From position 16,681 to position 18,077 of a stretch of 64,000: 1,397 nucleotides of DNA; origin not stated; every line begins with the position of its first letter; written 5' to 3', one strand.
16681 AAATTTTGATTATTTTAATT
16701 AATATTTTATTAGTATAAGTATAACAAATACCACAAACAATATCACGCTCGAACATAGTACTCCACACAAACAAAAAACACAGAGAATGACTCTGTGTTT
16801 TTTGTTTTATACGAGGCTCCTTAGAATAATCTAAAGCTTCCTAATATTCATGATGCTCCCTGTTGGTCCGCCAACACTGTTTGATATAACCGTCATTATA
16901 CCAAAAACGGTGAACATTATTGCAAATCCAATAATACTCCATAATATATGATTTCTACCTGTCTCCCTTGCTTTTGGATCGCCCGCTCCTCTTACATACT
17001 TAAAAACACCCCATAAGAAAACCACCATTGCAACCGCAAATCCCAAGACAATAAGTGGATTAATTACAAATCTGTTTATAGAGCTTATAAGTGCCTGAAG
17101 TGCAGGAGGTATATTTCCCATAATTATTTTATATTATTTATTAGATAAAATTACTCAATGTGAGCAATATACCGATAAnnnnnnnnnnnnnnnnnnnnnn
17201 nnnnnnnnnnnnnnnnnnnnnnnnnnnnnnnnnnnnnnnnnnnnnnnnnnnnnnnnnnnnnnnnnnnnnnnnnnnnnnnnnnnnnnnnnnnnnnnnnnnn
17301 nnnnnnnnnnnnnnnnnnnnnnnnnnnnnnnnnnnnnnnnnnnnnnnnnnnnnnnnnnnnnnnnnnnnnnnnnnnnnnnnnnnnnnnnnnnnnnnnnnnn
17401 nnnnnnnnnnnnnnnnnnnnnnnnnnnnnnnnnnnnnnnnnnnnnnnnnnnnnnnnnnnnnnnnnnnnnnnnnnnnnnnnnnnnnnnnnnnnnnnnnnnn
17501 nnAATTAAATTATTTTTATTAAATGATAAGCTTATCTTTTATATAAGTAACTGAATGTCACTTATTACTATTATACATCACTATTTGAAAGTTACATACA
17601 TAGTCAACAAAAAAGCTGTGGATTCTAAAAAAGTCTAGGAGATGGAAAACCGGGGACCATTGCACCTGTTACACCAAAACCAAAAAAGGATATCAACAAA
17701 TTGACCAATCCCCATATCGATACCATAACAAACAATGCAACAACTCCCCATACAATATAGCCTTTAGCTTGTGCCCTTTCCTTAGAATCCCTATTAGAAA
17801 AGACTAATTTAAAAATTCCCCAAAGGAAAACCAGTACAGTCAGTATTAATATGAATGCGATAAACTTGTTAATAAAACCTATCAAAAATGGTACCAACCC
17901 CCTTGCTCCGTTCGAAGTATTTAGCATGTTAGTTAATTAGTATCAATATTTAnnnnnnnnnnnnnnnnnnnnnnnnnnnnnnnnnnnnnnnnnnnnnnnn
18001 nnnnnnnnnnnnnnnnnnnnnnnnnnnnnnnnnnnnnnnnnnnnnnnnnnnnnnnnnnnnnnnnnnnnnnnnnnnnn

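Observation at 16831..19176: Tandem array of six paralogous VirB2/TrbC-like pilin-like proteins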

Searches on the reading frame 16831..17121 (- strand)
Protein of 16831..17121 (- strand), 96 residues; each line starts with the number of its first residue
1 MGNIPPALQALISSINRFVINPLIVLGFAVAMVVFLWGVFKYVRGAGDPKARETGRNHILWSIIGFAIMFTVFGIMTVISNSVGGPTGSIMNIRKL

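Call 3: search_protein_families(library=pfam, proteins=[window:16831-17121:-], max_evalue=1)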
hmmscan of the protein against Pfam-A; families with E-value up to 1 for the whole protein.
window:16831-17121:- (96 aa): 5 families
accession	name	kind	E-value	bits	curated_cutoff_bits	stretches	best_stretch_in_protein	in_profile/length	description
PF18895.5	T4SS_pilin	-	4.2e-10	40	26.6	1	20-79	13-71/71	Type IV secretion system pilin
PF07264.17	EI24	-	0.0015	19.1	32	1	17-87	16-86/199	Sulfate transporter CysZ/Etoposide-induced protein 2.4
PF09933.14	DUF2165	-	0.0086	16.6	24.9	1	23-77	66-120/157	Predicted small integral membrane protein (DUF2165)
PF14141.11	YqzM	-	0.14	12.7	27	1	56-81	11-36/42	YqzM-like protein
PF19764.4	DUF6251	-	0.17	12.1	26.5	0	23-57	87-119/126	Family of unknown function (DUF6251)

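Call 4: search_protein_families(library=ncbifam, proteins=[window:16831-17121:-], max_evalue=1)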
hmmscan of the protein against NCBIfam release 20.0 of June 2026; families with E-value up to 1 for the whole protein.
window:16831-17121:- (96 aa): 3 families
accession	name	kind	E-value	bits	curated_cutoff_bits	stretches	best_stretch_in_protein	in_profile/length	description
NF045849.1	ICE_MMCAP2_0565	equivalog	2.4e-10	40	40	1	10-81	8-78/80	Mbov_0395 family pilin-like conjugal transfer protein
NF004620.0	PRK05954.1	equivalog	0.045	13.4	264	1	1-34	127-160/205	precorrin-8X methylmutase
NF058603.1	SCO2097_fam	equivalog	0.62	10.4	110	0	29-76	43-82/129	SCO2097 family morphological protein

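Call 15: find_homologous_proteins(query=A1, max_evalue=0.001)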
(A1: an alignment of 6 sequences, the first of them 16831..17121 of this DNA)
Query A1 (6 sequences) (96 aa, profile of the alignment): 306 proteins with E <= 0.001 among 3343 candidates; the best 120 are listed.
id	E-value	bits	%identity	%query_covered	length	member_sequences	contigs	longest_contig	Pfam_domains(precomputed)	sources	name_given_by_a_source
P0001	4.3e-33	131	37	79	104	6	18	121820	PF18895.6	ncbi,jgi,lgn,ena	jgi:ribose/xylose/arabinose/galactoside ABC-type transport system permease subunit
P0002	1.8e-31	126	-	-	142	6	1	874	-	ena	-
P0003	2.5e-30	122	32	77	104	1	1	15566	-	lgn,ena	-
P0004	5.2e-30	121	41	80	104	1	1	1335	PF18895.6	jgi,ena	-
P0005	8.7e-30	120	34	77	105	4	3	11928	PF18895.6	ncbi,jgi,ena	jgi:ribose/xylose/arabinose/galactoside ABC-type transport system permease subunit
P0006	2.4e-29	119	38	66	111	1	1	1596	PF18895.6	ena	-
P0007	7.4e-29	117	33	75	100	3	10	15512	PF18895.6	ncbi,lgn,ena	-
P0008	8.0e-28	114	41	77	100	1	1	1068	PF18895.6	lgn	-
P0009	1.1e-27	114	35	86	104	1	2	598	PF18895.6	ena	-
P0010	1.2e-27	113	35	84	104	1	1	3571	PF18895.6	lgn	-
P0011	2.6e-27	112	36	85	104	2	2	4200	PF18895.6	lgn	-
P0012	2.9e-27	112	36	76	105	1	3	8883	-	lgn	-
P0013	3.8e-27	112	34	77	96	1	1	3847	PF18895.6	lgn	-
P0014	5.4e-27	111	35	68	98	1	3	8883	PF18895.6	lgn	-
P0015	6.3e-27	111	32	77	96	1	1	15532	PF18895.6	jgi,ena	-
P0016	6.8e-27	111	35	83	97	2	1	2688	PF18895.6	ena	-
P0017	1.0e-26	110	34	77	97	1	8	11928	PF18895.6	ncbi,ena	-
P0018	1.1e-26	110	40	75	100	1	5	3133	PF18895.6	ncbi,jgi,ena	jgi:fumarate reductase subunit D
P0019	1.3e-26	110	39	67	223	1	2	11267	PF18895.6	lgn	-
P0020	2.0e-26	110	44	75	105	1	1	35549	PF18895.6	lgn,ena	-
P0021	7.8e-26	108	37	68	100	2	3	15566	PF18895.6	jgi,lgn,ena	-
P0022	1.2e-25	107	39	75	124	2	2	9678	PF18895.6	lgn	-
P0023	1.6e-25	107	32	68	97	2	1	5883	PF18895.6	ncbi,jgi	jgi:hypothetical protein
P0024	2.2e-25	106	37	68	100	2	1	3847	PF18895.6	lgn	-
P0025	4.2e-25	105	93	100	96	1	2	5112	PF18895.6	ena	-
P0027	7.4e-25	105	39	67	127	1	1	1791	PF18895.6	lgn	-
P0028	7.6e-25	104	92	100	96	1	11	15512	PF18895.6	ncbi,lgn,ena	-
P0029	8.6e-25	104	24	75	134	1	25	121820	PF18895.6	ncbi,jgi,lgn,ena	jgi:hypothetical protein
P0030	1.2e-24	104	33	67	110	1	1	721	PF18895.6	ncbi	-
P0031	1.2e-24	104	38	68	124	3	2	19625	PF18895.6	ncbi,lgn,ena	-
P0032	1.7e-24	103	34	79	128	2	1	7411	PF18895.6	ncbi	-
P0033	1.8e-24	103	35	68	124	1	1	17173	PF18895.6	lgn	-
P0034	1.9e-24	103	35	85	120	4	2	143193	PF18895.6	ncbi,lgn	-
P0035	2.2e-24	103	42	68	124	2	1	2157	PF18895.6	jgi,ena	jgi:hypothetical protein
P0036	2.4e-24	103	83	99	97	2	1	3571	PF18895.6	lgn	-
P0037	2.6e-24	103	36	77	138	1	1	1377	PF18895.6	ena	-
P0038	2.7e-24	103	31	81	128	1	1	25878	PF18895.6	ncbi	-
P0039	6.0e-24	102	36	76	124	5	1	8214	PF18895.6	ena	-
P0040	6.4e-24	102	37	68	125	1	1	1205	PF18895.6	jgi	jgi:Type IV secretion system pilin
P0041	6.5e-24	101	82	99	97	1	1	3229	PF18895.6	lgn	-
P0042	6.9e-24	101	85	100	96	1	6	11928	PF18895.6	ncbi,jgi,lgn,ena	jgi:hypothetical protein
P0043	1.3e-23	100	86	99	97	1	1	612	PF18895.6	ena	-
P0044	1.4e-23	100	31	68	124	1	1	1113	PF18895.6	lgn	-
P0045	1.4e-23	100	35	57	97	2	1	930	PF18895.6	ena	-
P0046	1.5e-23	100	39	64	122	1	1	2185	PF18895.6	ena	-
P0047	1.8e-23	100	33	67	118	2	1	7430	PF18895.6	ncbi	-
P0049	2.5e-23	100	35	68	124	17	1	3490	PF18895.6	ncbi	-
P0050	2.5e-23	100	89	100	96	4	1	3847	PF18895.6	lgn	-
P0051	3.2e-23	99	35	68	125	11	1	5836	PF18895.6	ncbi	-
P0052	3.2e-23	99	31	68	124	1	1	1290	PF18895.6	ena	-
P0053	3.5e-23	99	31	68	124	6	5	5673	PF18895.6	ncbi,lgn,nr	ncbi:MAG: hypothetical protein QG568_543 [Patescibacteria group bacterium]|nr:hypothetical protein [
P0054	3.7e-23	99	75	100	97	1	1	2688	PF18895.6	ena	-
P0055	4.1e-23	99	32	68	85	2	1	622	PF18895.6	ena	-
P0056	4.7e-23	99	35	85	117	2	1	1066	PF18895.6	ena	-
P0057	6.5e-23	98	33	67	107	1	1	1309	PF18895.6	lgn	-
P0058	9.7e-23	98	37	81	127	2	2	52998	PF18895.6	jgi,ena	-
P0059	1.2e-22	97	40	68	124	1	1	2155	PF18895.6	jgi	-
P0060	1.3e-22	97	77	98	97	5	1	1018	PF18895.6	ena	-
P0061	2.0e-22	97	36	67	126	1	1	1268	PF18895.6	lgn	-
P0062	2.0e-22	97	35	69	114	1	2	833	PF18895.6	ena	-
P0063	2.0e-22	97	27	61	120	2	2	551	PF18895.6,PF04956.19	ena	-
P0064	2.6e-22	96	31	68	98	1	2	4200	PF18895.6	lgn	-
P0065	2.8e-22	96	34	67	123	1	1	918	PF18895.6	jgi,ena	jgi:hypothetical protein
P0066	3.0e-22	96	86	100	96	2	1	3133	PF18895.6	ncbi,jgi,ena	jgi:hypothetical protein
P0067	3.1e-22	96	78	100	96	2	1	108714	PF18895.6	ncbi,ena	-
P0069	3.4e-22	96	77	97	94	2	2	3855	PF18895.6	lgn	-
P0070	3.9e-22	96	79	100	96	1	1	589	PF18895.6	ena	-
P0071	4.2e-22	96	33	78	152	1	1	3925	PF18895.6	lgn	-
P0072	4.4e-22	96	72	97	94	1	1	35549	PF18895.6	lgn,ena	-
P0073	5.8e-22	95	36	69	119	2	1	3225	PF18895.6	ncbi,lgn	-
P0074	6.5e-22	95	74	97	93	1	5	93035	PF18895.6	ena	-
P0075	7.3e-22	95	74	97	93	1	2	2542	PF18895.6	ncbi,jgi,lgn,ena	ncbi:MAG: hypothetical protein WCO09_04070 [bacterium]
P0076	7.6e-22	95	71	97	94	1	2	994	PF18895.6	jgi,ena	-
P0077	1.4e-21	94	29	82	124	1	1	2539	PF18895.6,PF04956.19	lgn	-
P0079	1.7e-21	94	34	67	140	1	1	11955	PF18895.6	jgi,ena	jgi:hypothetical protein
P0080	2.3e-21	93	33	67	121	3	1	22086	PF18895.6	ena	-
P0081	2.4e-21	93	74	99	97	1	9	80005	PF18895.6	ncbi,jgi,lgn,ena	ncbi:MAG: hypothetical protein WCQ00_03595 [bacterium]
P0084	2.8e-21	93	25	75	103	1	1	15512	PF18895.6,PF04956.19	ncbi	-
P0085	3.0e-21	93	31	67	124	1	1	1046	PF18895.6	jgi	jgi:fumarate reductase subunit D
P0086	3.3e-21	93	35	79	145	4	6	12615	PF18895.6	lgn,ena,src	-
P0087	3.6e-21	93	35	79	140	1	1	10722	PF18895.6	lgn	-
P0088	4.3e-21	92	39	75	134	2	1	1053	PF18895.6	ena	-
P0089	4.6e-21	92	26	75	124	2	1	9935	PF18895.6,PF04956.19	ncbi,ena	-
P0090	4.7e-21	92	35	79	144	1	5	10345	PF18895.6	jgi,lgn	-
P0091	4.9e-21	92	36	67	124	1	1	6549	PF18895.6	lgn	-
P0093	6.2e-21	92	27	61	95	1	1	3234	PF18895.6,PF04956.19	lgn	-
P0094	6.2e-21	92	25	82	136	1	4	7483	PF18895.6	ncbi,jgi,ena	-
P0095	8.3e-21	92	38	55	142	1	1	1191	PF18895.6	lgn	-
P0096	8.7e-21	91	33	70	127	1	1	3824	PF18895.6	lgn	-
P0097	1.1e-20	91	25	75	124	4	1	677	PF18895.6,PF04956.19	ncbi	-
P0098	1.1e-20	91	28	75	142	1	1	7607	PF18895.6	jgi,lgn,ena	-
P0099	1.2e-20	91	68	100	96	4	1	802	PF18895.6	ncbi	-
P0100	1.7e-20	91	38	66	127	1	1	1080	PF18895.6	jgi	jgi:hypothetical protein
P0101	2.1e-20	90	30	69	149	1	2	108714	PF18895.6,PF04956.19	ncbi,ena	-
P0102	2.2e-20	90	38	55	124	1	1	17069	PF18895.6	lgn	-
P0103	2.6e-20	90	31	75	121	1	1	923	PF18895.6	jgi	jgi:uncharacterized membrane protein YidH (DUF202 family)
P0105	4.0e-20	89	32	58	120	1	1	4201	PF18895.6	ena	-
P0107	4.5e-20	89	31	80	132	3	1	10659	PF18895.6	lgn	-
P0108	5.1e-20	89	33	69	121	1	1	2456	PF18895.6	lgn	-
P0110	5.3e-20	89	28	57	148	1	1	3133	PF18895.6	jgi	jgi:hypothetical protein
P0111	5.8e-20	89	60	97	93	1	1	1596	PF18895.6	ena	-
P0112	6.1e-20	89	35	69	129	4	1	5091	PF18895.6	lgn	-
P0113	6.2e-20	89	36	67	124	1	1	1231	PF18895.6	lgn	-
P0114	6.9e-20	89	35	78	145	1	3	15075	PF18895.6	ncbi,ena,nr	ncbi:MAG: Uncharacterized protein Greene041679_35 [Parcubacteria group bacterium Greene0416_79]|nr:M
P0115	8.1e-20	88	39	61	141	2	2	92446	PF18895.6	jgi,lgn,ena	-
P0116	8.8e-20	88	35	81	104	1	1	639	PF18895.6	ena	-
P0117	1.3e-19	88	74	97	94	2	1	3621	PF18895.6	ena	-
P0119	1.7e-19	87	26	64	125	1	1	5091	PF18895.6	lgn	-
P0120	1.8e-19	87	33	66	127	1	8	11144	PF18895.6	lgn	-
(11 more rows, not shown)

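Call 21: find_encoding_contigs(protein=P0067, flank=10000, max_places=1)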
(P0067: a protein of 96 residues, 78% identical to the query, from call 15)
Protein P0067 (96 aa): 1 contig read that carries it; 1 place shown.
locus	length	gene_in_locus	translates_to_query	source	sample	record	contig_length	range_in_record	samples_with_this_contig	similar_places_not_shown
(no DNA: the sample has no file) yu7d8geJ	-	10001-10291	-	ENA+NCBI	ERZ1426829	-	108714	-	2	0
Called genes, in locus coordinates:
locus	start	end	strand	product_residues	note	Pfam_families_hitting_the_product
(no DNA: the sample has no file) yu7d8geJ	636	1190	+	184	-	PF01936:NYN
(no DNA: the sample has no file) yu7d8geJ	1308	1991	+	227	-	PF13483:Lactamase_B_3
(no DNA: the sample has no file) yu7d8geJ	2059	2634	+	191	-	-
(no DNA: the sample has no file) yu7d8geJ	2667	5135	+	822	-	PF00521:DNA_topoisoIV, PF03989:DNA_gyraseA_C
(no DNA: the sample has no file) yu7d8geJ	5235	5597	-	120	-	-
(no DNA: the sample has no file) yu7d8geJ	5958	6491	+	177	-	PF01209:Ubie_methyltran, PF02475:TRM5-TYW2_MTfase (weak), PF13679:Methyltransf_32 (weak), PF01135:PCMT (weak), PF01728:FtsJ (weak), PF13847:Methyltransf_31, PF08241:Methyltransf_11, PF13649:Methyltransf_25, +1 more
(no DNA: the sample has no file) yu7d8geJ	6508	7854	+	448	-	-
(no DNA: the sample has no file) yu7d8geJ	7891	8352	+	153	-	-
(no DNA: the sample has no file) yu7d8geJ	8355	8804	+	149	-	PF04956:TrbC (faint), PF18895:T4SS_pilin (weak)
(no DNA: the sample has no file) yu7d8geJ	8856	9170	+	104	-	PF18895:T4SS_pilin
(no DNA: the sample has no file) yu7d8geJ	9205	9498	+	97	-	PF18895:T4SS_pilin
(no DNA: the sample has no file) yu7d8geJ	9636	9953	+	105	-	PF18895:T4SS_pilin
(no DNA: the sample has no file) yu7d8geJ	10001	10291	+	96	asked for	PF18895:T4SS_pilin (weak)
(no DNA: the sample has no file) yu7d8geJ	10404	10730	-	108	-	-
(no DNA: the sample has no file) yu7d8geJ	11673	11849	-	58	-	PF01844:HNH (weak), PF13392:HNH_3 (weak)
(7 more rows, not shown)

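Call 22: find_encoding_contigs(protein=P0034, flank=10000, max_places=1)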
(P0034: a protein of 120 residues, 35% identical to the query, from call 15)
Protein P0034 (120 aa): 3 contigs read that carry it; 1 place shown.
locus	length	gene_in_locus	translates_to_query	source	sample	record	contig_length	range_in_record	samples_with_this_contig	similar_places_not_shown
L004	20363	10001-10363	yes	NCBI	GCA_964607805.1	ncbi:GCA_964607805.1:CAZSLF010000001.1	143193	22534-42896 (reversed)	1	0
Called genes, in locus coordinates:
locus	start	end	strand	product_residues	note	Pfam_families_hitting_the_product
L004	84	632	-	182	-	-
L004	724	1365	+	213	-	PF13483:Lactamase_B_3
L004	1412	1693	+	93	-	-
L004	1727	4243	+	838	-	PF00521:DNA_topoisoIV, PF03989:DNA_gyraseA_C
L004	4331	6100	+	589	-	PF00005:ABC_tran, PF13304:AAA_21 (faint)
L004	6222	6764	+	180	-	PF01209:Ubie_methyltran, PF02475:TRM5-TYW2_MTfase (weak), PF05175:MTS (weak), PF01135:PCMT (weak), PF13847:Methyltransf_31, PF08241:Methyltransf_11, PF08242:Methyltransf_12, PF13649:Methyltransf_25, +5 more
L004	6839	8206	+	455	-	PF01547:SBP_bac_1, PF13416:SBP_bac_8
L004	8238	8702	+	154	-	PF18895:T4SS_pilin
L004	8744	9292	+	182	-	PF04956:TrbC (weak), PF18895:T4SS_pilin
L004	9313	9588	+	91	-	-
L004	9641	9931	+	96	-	PF18895:T4SS_pilin (weak)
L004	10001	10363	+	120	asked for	PF18895:T4SS_pilin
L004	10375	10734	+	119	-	PF18895:T4SS_pilin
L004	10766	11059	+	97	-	PF18895:T4SS_pilin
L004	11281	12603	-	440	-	-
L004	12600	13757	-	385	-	-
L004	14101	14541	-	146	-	-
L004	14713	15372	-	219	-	-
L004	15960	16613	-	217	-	-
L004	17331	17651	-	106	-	PF02033:RBFA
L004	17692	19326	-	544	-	PF00009:GTP_EFTU, PF01926:MMR_HSR1 (weak), PF22042:EF-G_D2, PF11987:IF-2, PF03144:GTP_EFTU_D2 (weak)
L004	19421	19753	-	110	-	PF14584:DUF4446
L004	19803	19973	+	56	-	-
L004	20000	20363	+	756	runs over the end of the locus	PF00266:Aminotran_5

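Call 26: find_encoding_contigs(protein=P0115, flank=10000, max_places=1)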
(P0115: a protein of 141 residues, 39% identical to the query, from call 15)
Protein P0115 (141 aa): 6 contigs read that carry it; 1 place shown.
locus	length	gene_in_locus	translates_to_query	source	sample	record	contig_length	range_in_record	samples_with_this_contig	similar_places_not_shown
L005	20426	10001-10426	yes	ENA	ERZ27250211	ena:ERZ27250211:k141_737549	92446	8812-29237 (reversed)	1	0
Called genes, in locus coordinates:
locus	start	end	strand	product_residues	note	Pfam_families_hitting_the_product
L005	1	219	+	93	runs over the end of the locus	PF01909:NTP_transf_2, PF18765:Polbeta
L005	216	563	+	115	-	PF01934:HepT-like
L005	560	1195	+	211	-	PF13483:Lactamase_B_3, PF12706:Lactamase_B_2 (weak)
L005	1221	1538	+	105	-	-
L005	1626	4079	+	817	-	PF00521:DNA_topoisoIV, PF03989:DNA_gyraseA_C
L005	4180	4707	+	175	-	PF01135:PCMT (weak), PF01209:Ubie_methyltran, PF01269:Fibrillarin, PF13489:Methyltransf_23, PF13847:Methyltransf_31, PF08241:Methyltransf_11, PF08242:Methyltransf_12, PF13649:Methyltransf_25, +3 more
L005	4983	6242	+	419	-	PF01547:SBP_bac_1, PF13416:SBP_bac_8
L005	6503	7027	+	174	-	-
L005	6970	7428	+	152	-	PF18895:T4SS_pilin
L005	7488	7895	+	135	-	PF18895:T4SS_pilin (weak)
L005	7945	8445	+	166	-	PF18895:T4SS_pilin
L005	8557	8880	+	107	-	PF18895:T4SS_pilin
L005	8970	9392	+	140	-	-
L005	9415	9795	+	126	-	PF18895:T4SS_pilin (faint)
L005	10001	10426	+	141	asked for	PF18895:T4SS_pilin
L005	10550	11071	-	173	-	-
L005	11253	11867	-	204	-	-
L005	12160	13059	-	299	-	-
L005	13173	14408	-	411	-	PF18911:PKD_4 (faint)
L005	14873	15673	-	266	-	-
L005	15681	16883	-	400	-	-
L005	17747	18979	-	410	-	-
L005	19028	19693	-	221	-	PF05857:TraX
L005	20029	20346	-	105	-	PF02033:RBFA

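Call 27: find_encoding_contigs(protein=P0058, flank=10000, max_places=1)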
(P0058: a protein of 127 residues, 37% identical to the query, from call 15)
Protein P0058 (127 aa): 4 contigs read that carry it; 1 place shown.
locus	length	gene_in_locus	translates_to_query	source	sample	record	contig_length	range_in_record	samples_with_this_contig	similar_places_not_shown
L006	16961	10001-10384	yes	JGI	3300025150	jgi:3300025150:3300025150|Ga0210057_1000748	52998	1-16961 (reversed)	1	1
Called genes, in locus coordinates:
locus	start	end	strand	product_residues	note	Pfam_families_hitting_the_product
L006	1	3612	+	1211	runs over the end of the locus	PF00521:DNA_topoisoIV, PF14890:Intein_splicing, PF00521:DNA_topoisoIV, PF03989:DNA_gyraseA_C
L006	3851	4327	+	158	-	PF01135:PCMT (weak), PF01209:Ubie_methyltran, PF05175:MTS, PF08241:Methyltransf_11, PF08242:Methyltransf_12, PF13489:Methyltransf_23, PF13649:Methyltransf_25, PF13847:Methyltransf_31, +1 more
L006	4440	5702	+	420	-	PF01547:SBP_bac_1, PF13416:SBP_bac_8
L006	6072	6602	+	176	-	-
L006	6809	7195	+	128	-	PF18895:T4SS_pilin (weak)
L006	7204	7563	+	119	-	PF18895:T4SS_pilin (weak)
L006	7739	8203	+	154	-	PF18895:T4SS_pilin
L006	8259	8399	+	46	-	-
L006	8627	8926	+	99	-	PF18895:T4SS_pilin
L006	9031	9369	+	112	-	-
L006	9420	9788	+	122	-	PF22296:bAvd, PF05635:23S_rRNA_IVP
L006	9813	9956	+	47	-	-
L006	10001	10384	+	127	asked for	PF18895:T4SS_pilin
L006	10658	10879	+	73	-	-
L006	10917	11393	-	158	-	-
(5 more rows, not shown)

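Call 56: search_dna_similar(query=window:16831-17121:-, collection=plasmids, mode=protein, max_evalue=0.01, max_rows=25)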
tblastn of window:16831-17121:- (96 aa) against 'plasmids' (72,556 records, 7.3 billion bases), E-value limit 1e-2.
No match.

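Call 62: search_protein_families(library=pfam, proteins=[L004:11281-12603:-], max_evalue=0.1)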
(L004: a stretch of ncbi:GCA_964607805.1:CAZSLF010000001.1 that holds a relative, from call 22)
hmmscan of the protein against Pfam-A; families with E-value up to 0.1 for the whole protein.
L004:11281-12603:- (440 aa): 1 family
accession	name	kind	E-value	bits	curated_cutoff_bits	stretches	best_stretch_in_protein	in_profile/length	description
PF04277.18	OAD_gamma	-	0.035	15.2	27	0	9-56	8-55/76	Oxaloacetate decarboxylase, gamma chain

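Call 65: search_protein_families(library=phrogs, proteins=[window:16831-17121:-], max_evalue=0.01)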
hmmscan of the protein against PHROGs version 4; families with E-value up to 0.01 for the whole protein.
window:16831-17121:- (96 aa): 0 families

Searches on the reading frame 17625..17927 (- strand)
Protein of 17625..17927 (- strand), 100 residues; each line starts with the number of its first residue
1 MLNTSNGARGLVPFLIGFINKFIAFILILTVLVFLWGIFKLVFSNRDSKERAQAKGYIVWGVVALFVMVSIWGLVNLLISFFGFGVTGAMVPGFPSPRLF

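Call 3: search_protein_families(library=pfam, proteins=[window:17625-17927:-], max_evalue=1)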
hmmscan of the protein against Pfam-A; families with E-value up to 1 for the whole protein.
window:17625-17927:- (100 aa): 5 families
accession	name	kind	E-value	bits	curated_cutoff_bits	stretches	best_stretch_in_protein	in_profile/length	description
PF18895.5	T4SS_pilin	-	6.3e-09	36.2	26.6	1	26-78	20-71/71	Type IV secretion system pilin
PF04123.18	DUF373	-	0.22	11.4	28.3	1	8-89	251-330/335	Domain of unknown function (DUF373)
PF01988.24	VIT1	-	0.74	10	28.1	1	11-69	152-210/214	VIT family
PF12725.13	DUF3810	-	0.77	9.5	28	1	10-75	18-82/311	Protein of unknown function (DUF3810)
PF22268.1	DUF6954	-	0.9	9.6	27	0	23-65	6-48/58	Family of unknown function (DUF6954)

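Call 4: search_protein_families(library=ncbifam, proteins=[window:17625-17927:-], max_evalue=1)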
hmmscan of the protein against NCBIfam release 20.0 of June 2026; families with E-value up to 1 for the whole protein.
window:17625-17927:- (100 aa): 5 families
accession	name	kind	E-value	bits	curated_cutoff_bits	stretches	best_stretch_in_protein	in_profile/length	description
NF045849.1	ICE_MMCAP2_0565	equivalog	3.3e-08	33.1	40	1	11-81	9-79/80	Mbov_0395 family pilin-like conjugal transfer protein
NF009523.0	PRK12884.1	equivalog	0.0022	17.2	269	1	10-71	215-275/279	prenyltransferase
NF004873.0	PRK06231.1-3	equivalog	0.056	12.9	220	1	10-38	43-72/208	F0F1 ATP synthase subunit B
NF009255.0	PRK12612.1-3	equivalog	0.069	13.8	112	1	20-72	11-59/92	putative monovalent cation/H+ antiporter subunit F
TIGR03943.1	TIGR03943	equivalog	0.29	10.5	88.8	1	21-71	12-67/221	TIGR03943 family putative permease subunit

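Call 65: search_protein_families(library=phrogs, proteins=[window:17625-17927:-], max_evalue=0.01)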
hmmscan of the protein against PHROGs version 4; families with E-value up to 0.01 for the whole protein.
window:17625-17927:- (100 aa): 0 families
